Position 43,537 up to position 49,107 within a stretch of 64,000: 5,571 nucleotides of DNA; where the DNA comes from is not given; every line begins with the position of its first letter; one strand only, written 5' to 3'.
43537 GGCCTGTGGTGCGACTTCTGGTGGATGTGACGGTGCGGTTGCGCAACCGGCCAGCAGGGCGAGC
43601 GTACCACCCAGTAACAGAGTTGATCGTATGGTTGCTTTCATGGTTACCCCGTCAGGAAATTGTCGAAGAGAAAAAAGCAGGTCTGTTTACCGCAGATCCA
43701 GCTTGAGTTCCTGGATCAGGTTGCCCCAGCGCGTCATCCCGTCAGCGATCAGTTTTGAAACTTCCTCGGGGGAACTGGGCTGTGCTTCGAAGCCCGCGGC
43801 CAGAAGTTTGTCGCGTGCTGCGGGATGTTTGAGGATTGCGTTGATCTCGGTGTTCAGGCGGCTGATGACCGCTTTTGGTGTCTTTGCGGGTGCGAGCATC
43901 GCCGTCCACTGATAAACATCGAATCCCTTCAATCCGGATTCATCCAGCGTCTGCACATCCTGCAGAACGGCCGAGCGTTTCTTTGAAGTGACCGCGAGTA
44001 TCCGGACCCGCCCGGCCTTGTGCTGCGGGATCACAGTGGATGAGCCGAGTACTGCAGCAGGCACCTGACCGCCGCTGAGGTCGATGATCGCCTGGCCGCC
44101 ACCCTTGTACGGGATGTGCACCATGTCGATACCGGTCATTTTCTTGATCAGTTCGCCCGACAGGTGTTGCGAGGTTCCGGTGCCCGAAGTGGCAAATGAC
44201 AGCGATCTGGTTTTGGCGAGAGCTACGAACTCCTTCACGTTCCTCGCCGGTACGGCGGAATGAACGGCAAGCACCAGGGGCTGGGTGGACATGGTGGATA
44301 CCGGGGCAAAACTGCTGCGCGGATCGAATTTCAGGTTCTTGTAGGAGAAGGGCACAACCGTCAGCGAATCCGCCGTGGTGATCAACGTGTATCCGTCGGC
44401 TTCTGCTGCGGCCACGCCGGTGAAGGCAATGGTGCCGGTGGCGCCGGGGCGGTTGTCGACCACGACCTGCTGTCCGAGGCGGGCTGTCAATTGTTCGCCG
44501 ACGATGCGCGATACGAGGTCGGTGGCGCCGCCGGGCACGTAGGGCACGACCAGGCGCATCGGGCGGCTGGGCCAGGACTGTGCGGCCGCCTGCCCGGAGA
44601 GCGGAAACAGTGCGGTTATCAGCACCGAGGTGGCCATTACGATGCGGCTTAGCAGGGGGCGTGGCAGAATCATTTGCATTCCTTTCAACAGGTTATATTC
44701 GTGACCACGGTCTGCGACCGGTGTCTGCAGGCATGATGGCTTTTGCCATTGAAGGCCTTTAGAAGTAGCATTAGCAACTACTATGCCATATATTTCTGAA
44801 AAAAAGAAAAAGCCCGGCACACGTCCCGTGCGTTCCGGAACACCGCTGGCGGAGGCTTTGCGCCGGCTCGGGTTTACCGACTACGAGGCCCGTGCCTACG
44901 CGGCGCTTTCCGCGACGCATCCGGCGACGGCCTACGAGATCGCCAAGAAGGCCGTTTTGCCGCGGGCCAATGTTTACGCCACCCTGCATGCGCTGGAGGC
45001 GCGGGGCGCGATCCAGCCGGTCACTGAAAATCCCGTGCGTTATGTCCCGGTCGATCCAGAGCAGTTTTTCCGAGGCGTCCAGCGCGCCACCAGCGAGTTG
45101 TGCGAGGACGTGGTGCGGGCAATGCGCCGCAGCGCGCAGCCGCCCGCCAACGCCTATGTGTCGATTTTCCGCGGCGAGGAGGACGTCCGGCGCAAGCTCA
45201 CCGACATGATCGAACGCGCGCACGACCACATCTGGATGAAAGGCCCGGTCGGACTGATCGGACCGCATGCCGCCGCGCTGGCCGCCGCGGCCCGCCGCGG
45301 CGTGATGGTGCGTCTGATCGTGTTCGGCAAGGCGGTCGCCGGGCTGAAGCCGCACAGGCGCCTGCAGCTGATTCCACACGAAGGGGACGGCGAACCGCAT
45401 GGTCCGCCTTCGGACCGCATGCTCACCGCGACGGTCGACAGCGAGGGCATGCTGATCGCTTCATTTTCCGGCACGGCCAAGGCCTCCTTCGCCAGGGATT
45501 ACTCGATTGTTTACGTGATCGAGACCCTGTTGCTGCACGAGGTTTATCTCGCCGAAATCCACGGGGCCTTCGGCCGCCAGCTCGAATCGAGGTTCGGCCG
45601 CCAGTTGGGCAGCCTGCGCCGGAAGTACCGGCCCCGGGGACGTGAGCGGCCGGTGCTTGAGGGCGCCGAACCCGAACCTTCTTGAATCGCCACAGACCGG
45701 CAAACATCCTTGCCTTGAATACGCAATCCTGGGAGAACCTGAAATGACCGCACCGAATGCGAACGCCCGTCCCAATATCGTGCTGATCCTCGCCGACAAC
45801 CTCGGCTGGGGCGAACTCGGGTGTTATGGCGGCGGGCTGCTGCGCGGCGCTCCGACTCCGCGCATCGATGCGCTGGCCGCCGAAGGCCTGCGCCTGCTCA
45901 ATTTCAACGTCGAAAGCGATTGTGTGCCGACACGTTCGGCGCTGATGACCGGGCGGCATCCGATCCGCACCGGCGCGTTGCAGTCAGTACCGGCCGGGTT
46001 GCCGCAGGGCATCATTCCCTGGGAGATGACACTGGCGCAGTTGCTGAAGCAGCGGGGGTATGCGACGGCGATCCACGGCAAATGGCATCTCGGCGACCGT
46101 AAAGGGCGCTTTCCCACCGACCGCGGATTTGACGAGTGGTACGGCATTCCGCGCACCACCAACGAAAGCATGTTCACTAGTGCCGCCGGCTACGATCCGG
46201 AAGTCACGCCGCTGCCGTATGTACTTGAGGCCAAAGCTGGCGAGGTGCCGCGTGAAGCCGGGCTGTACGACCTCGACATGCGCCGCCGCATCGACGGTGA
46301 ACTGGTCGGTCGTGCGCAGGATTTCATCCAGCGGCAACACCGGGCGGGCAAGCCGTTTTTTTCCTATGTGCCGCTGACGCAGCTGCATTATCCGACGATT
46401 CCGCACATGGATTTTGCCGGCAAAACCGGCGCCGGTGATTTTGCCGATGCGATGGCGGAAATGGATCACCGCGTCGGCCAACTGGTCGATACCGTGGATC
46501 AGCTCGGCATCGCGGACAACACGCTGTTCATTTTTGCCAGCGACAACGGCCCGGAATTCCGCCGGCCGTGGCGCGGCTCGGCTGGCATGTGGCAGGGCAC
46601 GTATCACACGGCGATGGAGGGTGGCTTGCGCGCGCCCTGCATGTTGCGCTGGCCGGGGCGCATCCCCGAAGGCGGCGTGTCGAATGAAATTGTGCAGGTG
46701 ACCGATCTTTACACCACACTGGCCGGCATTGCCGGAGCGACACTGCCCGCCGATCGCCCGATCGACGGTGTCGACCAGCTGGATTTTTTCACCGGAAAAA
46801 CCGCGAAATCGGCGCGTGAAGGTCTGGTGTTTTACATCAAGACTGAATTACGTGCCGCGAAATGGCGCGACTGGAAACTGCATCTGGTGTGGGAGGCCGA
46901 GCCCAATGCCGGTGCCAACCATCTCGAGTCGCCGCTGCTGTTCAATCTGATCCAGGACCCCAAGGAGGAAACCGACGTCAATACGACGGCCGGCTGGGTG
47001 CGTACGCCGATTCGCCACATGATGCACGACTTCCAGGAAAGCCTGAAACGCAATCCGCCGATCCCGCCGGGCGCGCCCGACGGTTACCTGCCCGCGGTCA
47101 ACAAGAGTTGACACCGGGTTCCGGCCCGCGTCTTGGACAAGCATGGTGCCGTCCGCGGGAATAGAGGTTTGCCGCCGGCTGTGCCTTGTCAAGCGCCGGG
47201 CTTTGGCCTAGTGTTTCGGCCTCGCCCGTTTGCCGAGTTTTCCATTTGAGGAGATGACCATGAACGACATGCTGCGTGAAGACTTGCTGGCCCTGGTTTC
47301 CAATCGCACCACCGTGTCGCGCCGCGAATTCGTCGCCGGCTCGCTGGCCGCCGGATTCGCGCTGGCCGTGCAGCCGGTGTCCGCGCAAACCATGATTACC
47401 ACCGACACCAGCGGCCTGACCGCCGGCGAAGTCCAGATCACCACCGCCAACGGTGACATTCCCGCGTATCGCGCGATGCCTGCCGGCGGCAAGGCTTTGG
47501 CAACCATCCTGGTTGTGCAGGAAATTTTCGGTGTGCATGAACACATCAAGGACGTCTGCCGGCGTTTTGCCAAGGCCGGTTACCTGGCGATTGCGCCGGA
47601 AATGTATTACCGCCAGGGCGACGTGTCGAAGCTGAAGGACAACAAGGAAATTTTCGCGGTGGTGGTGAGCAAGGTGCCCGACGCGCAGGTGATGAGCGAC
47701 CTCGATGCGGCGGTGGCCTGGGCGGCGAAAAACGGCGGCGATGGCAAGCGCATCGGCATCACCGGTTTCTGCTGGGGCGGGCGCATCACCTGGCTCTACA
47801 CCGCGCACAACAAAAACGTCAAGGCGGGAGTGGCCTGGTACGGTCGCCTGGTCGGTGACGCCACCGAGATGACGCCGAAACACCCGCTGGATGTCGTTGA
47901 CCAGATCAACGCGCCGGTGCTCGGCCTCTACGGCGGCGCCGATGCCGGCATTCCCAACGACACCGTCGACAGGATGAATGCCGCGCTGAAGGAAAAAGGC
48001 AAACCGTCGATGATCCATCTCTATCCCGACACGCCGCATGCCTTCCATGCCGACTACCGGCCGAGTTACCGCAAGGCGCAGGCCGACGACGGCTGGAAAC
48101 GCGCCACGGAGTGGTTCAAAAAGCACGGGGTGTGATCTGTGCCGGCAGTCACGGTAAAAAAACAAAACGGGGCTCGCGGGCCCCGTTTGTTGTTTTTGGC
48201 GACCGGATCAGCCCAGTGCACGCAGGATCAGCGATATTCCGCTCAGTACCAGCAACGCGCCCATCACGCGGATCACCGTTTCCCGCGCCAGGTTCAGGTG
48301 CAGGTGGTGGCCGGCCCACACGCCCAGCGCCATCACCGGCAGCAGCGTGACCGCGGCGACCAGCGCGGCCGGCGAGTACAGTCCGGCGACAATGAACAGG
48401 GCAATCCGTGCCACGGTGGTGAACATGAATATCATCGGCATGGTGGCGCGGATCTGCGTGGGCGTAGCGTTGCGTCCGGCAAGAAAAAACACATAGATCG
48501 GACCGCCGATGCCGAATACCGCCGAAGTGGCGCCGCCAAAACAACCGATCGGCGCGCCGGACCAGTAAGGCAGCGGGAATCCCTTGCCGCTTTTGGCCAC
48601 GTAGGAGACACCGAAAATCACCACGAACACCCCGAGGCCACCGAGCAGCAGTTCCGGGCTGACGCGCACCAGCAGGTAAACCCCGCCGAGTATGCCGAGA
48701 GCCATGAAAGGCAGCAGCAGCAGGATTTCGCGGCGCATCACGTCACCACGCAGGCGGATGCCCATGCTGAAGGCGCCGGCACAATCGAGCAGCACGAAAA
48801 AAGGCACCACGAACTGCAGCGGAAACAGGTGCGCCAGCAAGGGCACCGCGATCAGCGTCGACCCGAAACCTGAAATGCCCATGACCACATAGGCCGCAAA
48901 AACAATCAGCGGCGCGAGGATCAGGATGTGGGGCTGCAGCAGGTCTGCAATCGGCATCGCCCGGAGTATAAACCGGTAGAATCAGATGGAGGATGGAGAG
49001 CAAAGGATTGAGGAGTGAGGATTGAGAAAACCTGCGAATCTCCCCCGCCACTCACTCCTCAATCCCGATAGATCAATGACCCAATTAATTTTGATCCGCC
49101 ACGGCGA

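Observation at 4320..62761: Recurrent AT-rich box of about 20 bp, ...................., with at least 11 copies in a 64% GC window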

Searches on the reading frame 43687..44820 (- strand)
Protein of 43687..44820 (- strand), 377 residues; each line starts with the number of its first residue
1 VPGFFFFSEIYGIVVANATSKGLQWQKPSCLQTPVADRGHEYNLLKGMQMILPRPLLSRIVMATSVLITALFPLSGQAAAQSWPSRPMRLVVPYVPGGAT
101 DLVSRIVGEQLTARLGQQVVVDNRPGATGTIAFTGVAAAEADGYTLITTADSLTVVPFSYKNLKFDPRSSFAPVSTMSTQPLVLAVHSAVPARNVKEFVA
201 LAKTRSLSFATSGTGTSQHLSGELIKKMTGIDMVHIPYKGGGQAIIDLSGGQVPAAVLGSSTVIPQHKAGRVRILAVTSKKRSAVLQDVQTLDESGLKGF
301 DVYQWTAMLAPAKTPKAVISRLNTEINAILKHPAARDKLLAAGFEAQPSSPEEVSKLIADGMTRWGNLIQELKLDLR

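Call 29: search_protein_families(library=pfam, proteins=[window:43687-44820:-])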
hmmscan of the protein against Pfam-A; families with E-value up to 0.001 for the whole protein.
window:43687-44820:- (377 aa): 1 family
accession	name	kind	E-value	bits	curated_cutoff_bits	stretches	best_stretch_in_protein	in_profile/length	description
PF03401.19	TctC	-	1.3e-74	251.7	27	1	103-374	1-274/274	Tripartite tricarboxylate transporter family receptor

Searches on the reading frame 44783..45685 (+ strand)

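Call 29: search_protein_families(library=pfam, proteins=[window:44783-45685:+])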
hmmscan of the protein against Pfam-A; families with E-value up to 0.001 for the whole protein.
window:44783-45685:+ (300 aa): 2 families
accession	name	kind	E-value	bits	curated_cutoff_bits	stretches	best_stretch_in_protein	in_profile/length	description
PF01978.25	TrmB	-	8.8e-20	70.8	25.6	1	26-93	1-68/68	Sugar-specific transcriptional regulator TrmB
PF11495.14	Regulator_TrmB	-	0.00021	21.1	22.2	1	125-182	1-58/233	Archaeal transcriptional regulator TrmB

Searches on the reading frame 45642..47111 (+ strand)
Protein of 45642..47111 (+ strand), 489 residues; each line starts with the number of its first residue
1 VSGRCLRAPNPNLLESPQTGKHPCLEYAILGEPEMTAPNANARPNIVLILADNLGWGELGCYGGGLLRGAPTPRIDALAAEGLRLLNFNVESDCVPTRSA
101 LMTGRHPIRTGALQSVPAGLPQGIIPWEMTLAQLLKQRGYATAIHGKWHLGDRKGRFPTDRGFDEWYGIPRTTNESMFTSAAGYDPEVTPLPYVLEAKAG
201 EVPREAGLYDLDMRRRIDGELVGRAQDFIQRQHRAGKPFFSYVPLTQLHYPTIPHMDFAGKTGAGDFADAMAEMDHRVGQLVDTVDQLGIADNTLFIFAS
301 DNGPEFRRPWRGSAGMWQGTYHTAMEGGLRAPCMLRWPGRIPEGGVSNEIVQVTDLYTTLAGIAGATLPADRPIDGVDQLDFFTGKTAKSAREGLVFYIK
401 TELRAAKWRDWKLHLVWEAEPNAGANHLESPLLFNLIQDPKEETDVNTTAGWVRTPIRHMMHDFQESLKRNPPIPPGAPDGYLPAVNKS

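Call 29: search_protein_families(library=pfam, proteins=[window:45642-47111:+])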
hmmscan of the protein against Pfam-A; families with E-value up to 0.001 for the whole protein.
window:45642-47111:+ (489 aa): 4 families
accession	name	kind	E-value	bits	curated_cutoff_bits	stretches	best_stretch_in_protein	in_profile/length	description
PF00884.28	Sulfatase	-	4.5e-48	164.5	25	1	44-365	1-300/301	Sulfatase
PF14707.11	Sulfatase_C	-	4.1e-08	34.3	30.9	1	390-469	1-97/127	C-terminal region of aryl-sulfatase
PF16347.10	SGSH_C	-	9.7e-07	29.5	29.3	1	326-396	13-81/154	N-sulphoglucosamine sulphohydrolase, C-terminal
PF01663.27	Phosphodiest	-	6.7e-05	23.1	23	0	247-303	161-220/342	Type I phosphodiesterase / nucleotide pyrophosphatase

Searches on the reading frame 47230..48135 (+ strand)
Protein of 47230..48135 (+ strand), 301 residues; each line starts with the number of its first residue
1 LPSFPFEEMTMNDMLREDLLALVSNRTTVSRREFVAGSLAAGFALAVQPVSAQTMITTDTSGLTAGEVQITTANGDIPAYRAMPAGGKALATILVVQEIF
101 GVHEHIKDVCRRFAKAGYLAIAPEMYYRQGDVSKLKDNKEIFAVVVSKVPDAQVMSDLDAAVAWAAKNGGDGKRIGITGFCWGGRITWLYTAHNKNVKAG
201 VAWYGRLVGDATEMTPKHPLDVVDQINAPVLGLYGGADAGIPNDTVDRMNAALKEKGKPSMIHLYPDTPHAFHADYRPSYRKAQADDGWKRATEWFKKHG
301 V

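Call 29: search_protein_families(library=pfam, proteins=[window:47230-48135:+])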
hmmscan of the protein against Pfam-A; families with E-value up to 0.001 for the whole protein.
window:47230-48135:+ (301 aa): 4 families
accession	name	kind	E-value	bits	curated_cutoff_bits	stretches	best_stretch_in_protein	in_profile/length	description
PF01738.24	DLH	-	1.1e-60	205.4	21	1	78-299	2-216/217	Dienelactone hydrolase family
PF00326.27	Peptidase_S9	-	2.7e-05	24.2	22.6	0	214-276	132-193/213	Prolyl oligopeptidase family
PF08840.17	BAAT_C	-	0.00017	22.1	20.9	0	171-208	20-57/210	BAAT / Acyl-CoA thioester hydrolase C terminal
PF00561.26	Abhydrolase_1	-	0.00063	19.9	25.8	0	157-201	54-98/245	alpha/beta hydrolase fold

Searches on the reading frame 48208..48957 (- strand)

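Call 29: search_protein_families(library=pfam, proteins=[window:48208-48957:-])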
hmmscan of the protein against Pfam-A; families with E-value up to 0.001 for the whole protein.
window:48208-48957:- (249 aa): 1 family
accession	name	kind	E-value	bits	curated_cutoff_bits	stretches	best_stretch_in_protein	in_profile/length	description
PF01925.25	TauE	-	1.2e-25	91.1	32.6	1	17-243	3-237/237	Sulfite exporter TauE/SafE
